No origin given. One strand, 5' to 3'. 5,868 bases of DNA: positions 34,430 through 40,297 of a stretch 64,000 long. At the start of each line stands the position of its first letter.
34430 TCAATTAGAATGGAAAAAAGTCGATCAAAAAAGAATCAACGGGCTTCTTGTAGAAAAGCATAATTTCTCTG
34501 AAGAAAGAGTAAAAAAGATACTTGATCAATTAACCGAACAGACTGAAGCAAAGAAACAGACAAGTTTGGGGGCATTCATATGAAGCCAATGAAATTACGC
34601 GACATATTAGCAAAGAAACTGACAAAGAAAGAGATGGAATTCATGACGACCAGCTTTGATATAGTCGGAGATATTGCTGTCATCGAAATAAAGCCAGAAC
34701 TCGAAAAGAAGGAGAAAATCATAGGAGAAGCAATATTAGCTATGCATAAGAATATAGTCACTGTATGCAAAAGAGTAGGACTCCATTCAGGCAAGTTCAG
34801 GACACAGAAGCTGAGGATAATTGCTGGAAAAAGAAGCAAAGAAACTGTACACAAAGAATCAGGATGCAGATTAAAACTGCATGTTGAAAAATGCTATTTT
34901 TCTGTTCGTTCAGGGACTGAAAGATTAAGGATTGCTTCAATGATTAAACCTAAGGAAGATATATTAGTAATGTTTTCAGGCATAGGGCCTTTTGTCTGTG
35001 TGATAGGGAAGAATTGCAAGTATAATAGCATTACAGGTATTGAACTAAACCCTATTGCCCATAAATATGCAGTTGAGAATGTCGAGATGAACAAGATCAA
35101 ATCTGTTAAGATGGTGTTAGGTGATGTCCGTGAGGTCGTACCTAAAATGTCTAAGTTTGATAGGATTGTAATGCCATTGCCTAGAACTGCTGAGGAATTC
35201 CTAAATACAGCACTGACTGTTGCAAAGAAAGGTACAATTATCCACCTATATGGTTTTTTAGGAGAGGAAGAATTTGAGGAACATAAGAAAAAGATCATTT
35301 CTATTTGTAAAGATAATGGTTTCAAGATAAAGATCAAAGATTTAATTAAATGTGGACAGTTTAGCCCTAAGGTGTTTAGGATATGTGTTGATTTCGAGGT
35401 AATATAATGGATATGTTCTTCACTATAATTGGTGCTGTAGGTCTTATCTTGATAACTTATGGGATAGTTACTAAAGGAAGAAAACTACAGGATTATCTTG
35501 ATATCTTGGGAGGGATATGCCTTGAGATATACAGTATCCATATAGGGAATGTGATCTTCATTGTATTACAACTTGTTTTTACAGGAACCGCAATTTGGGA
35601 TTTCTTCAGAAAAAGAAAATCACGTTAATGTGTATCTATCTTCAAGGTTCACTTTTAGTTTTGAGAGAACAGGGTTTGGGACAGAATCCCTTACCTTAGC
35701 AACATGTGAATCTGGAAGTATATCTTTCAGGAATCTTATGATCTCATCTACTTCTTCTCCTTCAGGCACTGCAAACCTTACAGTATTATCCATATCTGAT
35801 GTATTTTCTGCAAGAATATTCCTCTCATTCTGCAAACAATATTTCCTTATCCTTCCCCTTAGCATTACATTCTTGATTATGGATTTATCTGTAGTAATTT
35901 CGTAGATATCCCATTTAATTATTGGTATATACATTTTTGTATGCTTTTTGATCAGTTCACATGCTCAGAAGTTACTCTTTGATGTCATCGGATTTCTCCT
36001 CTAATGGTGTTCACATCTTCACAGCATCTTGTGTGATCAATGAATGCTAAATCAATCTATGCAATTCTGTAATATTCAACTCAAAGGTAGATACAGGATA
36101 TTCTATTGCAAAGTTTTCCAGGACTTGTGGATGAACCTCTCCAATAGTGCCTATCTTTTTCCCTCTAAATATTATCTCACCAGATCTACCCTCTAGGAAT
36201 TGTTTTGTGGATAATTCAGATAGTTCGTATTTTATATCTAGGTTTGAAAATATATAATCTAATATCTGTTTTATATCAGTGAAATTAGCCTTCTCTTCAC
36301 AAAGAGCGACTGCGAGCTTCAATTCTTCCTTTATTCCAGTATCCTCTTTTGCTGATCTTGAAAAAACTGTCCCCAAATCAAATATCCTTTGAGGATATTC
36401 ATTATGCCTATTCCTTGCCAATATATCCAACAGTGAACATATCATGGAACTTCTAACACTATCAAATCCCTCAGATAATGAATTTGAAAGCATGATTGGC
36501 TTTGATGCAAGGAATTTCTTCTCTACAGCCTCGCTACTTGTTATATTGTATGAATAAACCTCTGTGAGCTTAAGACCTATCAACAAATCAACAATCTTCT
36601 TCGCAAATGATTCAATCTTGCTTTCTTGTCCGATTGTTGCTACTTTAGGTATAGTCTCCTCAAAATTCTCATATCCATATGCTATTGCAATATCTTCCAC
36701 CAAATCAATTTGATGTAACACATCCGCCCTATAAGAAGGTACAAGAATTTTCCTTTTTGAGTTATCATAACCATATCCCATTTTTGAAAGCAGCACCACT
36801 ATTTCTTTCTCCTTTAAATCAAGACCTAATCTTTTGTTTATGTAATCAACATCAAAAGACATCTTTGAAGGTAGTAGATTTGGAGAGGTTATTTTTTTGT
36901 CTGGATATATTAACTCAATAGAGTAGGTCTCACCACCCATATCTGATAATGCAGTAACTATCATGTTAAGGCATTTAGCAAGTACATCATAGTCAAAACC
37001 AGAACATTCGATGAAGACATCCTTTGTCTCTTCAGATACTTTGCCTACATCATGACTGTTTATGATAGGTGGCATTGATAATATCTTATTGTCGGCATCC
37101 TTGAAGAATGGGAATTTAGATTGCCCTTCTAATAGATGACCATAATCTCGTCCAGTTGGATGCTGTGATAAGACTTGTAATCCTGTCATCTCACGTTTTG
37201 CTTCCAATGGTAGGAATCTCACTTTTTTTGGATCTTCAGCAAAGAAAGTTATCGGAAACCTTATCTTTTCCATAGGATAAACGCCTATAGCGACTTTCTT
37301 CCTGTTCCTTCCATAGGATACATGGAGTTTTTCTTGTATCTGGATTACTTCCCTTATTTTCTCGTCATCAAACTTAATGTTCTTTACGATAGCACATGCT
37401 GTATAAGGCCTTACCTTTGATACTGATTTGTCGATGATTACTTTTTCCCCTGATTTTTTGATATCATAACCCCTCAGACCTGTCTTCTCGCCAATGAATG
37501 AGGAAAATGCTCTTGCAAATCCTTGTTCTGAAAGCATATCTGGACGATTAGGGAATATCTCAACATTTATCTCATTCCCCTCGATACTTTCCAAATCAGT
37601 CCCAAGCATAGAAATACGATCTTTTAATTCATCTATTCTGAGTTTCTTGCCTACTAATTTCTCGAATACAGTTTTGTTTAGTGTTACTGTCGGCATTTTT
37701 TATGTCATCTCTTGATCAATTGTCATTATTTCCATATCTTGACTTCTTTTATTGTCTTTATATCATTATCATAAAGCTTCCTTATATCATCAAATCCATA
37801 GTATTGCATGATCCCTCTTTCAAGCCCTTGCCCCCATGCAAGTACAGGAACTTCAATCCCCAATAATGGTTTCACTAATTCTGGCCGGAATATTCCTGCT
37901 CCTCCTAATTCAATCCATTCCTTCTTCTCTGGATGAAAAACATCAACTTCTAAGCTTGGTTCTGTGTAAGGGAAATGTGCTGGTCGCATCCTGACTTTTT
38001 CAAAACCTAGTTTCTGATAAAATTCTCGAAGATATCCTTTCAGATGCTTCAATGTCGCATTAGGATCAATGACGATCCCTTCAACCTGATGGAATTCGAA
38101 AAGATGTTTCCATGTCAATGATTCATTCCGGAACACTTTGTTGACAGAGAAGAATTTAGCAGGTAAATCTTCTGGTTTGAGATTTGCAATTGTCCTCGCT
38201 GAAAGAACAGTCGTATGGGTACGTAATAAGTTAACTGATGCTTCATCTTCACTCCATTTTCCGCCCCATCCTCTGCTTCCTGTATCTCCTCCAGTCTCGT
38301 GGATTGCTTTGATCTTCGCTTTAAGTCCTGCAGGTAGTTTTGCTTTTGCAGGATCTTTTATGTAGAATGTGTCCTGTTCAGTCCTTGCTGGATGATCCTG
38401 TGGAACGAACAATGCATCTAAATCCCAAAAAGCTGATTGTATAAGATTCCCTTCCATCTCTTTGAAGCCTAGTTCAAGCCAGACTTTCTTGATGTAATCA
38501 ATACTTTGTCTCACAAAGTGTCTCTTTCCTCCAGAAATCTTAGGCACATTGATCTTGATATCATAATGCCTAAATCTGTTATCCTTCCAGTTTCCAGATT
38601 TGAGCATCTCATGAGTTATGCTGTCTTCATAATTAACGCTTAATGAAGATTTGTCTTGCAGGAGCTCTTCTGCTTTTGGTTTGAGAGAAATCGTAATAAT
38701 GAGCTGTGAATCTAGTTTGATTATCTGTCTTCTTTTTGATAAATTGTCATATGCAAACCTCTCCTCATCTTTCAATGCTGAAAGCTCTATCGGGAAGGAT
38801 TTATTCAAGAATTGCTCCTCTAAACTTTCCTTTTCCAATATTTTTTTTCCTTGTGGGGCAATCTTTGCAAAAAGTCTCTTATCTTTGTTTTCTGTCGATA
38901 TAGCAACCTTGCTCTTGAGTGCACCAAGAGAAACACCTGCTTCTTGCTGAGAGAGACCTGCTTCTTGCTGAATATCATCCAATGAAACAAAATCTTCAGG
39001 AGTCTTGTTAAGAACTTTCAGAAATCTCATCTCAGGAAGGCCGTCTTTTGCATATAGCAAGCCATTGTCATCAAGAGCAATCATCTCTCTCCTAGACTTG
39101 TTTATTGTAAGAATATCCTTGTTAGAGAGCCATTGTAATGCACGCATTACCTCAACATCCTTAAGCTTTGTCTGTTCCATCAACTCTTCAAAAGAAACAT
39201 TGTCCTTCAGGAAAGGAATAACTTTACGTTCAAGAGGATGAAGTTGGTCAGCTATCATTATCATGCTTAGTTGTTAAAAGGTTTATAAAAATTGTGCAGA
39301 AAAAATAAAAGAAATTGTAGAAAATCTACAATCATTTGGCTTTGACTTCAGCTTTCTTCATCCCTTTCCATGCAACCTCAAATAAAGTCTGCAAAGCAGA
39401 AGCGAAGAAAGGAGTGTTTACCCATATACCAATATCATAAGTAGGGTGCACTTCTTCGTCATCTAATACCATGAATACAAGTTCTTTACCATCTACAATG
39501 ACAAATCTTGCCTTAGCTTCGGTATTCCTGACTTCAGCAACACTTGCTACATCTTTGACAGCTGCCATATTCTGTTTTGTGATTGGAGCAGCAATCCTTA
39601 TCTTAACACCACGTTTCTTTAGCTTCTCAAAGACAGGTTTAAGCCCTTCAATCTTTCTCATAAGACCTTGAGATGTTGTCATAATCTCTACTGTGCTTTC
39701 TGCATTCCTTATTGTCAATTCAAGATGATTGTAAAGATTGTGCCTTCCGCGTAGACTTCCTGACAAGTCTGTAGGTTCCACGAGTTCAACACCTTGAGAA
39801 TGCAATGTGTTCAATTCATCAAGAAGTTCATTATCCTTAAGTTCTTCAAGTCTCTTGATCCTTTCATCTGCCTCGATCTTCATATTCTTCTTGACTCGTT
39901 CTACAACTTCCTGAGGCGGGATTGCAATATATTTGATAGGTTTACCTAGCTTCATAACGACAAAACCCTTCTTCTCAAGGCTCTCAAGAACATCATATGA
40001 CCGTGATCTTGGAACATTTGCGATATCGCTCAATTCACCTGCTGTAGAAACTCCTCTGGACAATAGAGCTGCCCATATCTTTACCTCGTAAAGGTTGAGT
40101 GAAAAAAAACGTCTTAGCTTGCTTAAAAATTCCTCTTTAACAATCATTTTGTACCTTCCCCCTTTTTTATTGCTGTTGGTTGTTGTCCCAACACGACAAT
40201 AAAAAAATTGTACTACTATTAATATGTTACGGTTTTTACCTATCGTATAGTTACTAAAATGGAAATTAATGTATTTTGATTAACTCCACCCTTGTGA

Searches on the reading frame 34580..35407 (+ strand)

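Call 37: search_protein_families(library=pfam, proteins=[window:34580-35407:+], max_evalue=0.001)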
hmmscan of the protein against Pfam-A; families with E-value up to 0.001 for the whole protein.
window:34580-35407:+ (275 aa): 5 families
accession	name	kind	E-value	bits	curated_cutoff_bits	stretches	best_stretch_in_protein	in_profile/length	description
PF02475.24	TRM5-TYW2_MTfase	-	7.5e-42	143.5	28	1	89-250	1-163/164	TRM5/TYW2 methyltransferase domain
PF25133.1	TYW2_N_2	-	3.1e-21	75.7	27.7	1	6-85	1-78/79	TYW2 N-terminal domain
PF13847.12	Methyltransf_31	-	6.9e-05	23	27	0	143-222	26-108/145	Methyltransferase domain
PF05175.20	MTS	-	0.00037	20.6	23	1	125-199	32-105/170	Methyltransferase small domain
PF13649.12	Methyltransf_25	-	0.00088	20.4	27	0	132-199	5-71/97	Methyltransferase domain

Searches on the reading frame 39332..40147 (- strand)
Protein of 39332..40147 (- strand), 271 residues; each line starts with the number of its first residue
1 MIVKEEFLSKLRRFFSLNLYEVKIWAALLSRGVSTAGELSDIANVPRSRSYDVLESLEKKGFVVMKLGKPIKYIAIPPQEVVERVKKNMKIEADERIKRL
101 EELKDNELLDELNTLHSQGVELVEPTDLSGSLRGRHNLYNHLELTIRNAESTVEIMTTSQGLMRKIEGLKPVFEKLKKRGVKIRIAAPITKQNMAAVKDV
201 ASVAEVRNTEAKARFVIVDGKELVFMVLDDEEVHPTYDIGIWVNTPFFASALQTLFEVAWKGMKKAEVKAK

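Call 6: search_protein_families(library=pfam, proteins=[window:39332-40147:-], max_evalue=0.01)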
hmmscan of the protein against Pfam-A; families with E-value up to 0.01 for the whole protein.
window:39332-40147:- (271 aa): 2 families
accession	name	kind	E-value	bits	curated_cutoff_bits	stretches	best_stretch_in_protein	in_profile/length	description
PF01978.25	TrmB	-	9.9e-19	67.4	25.6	1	14-78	3-67/68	Sugar-specific transcriptional regulator TrmB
PF11495.14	Regulator_TrmB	-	2e-06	27.7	22.2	1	133-260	6-129/233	Archaeal transcriptional regulator TrmB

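Call 7: search_protein_families(library=ncbifam, proteins=[window:39332-40147:-], max_evalue=0.01)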
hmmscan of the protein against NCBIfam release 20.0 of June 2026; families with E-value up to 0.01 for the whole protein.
window:39332-40147:- (271 aa): 5 families
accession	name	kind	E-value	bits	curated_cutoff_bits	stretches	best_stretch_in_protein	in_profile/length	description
NF041141.1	tran_reg_TrmBL2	equivalog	2.7e-19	69.7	530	1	3-232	2-221/264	HTH-type transcriptional regulator TrmBL2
NF047390.1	TransRegTrmBL1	equivalog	1.1e-14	54.2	650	1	3-112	2-113/341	HTH-type sugar sensing transcriptional regulator TrmBL1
NF047392.1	TransRegTrmBHalo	equivalog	5.1e-14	52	500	1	8-91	9-92/349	HTH-type sugar sensing transcriptional regulator TrmB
NF040851.1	tran_reg_TrmB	equivalog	4e-11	42.7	600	1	4-107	4-106/338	HTH-type sugar-sensing transcriptional regulator TrmB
NF006746.0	PRK09270.1-5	subfamily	0.0042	16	250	1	202-269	113-178/210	nucleoside/nucleotide kinase family protein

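Call 49: search_protein_families(library=phrogs, proteins=[window:39332-40147:-], max_evalue=0.001)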
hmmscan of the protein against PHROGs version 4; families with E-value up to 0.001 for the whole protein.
window:39332-40147:- (271 aa): 0 families

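Call 50: search_protein_families(library=padloc, proteins=[window:39332-40147:-], max_evalue=0.001)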
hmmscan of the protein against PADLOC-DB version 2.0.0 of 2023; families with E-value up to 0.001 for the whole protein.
window:39332-40147:- (271 aa): 3 families
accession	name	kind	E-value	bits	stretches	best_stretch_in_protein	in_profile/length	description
PDLC03922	MkoB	-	0.00015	19.1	0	94-226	259-411/610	-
PDLC01438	Csa3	-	0.00039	18.6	0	22-106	151-231/305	"CAS-I,CAS-II,CAS-III,CAS-IV,CAS-V,CAS-VI; associated_signaling"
PDLC01044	Csa3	-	0.0007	17.5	0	21-66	138-181/194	Type I-A associated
